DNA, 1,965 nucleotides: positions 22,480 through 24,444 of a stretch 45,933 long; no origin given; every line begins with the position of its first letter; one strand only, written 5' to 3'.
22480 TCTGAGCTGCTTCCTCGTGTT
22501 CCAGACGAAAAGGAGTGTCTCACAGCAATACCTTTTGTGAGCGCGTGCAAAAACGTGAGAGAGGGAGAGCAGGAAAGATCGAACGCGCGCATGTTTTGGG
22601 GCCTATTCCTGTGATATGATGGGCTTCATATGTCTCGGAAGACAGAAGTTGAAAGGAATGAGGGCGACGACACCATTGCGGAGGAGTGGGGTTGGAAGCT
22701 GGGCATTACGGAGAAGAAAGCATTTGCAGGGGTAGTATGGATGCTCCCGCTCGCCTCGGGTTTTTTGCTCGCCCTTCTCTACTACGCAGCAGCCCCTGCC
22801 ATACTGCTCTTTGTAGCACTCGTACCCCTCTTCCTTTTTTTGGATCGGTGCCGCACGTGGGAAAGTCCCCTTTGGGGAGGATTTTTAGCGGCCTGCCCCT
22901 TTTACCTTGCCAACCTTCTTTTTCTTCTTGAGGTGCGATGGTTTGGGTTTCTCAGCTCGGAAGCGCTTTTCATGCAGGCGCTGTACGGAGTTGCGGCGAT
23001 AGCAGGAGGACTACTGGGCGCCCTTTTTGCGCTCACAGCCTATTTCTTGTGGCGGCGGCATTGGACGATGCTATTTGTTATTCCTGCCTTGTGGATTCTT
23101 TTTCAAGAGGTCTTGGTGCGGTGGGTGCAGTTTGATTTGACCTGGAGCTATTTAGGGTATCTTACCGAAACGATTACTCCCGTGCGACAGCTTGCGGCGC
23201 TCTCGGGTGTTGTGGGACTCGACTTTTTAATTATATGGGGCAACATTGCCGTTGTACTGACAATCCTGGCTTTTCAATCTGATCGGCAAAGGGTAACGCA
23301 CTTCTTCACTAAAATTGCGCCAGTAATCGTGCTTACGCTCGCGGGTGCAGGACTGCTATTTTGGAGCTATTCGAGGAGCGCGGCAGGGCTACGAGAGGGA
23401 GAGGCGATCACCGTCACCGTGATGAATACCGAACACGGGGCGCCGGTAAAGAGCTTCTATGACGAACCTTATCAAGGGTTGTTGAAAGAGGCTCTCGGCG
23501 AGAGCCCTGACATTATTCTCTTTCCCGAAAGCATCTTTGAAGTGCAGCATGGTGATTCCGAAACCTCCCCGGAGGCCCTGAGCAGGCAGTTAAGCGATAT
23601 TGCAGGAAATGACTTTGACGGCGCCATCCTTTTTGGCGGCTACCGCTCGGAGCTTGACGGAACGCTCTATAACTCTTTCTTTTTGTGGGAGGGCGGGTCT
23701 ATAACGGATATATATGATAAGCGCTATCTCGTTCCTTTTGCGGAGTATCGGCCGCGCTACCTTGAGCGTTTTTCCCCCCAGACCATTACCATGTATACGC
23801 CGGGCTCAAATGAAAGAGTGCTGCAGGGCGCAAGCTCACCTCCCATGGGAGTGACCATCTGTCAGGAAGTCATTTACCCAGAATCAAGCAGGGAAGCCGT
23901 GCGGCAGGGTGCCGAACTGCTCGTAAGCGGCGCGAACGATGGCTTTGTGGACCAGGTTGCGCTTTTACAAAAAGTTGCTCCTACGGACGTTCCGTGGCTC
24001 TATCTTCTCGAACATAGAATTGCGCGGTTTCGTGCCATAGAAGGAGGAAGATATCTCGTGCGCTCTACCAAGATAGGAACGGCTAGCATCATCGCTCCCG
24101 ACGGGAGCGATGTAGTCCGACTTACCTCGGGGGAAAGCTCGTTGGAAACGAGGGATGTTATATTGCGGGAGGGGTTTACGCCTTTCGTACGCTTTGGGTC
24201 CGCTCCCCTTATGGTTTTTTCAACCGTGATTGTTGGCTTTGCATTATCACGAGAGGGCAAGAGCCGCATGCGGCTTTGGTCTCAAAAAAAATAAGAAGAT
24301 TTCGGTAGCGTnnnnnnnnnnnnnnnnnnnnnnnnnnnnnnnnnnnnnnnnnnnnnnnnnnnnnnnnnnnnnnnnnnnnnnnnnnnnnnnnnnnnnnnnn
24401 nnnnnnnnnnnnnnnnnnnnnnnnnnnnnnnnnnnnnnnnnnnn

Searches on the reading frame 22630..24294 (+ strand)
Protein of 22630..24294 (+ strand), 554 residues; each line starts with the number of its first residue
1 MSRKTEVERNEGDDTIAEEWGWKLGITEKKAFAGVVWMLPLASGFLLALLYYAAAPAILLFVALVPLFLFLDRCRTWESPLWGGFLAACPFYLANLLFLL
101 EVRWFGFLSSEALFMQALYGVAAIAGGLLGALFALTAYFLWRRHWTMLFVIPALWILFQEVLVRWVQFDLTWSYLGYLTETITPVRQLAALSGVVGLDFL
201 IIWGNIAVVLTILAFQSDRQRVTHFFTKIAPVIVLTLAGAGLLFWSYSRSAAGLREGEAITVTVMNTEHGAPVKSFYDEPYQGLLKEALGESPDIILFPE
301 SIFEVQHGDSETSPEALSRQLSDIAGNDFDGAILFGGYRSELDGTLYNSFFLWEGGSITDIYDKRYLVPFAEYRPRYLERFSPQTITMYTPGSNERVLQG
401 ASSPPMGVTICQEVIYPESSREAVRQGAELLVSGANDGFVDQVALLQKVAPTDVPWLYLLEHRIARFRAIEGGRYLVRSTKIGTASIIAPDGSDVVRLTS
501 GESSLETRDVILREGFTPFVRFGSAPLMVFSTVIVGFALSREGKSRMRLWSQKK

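Call 37: search_protein_families(library=pfam, max_evalue=0.01, proteins=[window:22630-24294:+])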
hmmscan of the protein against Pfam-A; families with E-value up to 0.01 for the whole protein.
window:22630-24294:+ (554 aa): 2 families
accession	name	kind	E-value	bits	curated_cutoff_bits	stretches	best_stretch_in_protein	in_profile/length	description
PF00795.27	CN_hydrolase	-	6e-17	62.3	23.2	1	285-505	25-241/256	Carbon-nitrogen hydrolase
PF20154.4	LNT_N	-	1.8e-11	44.9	27.1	1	43-206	1-158/159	Apolipoprotein N-acyltransferase N-terminal domain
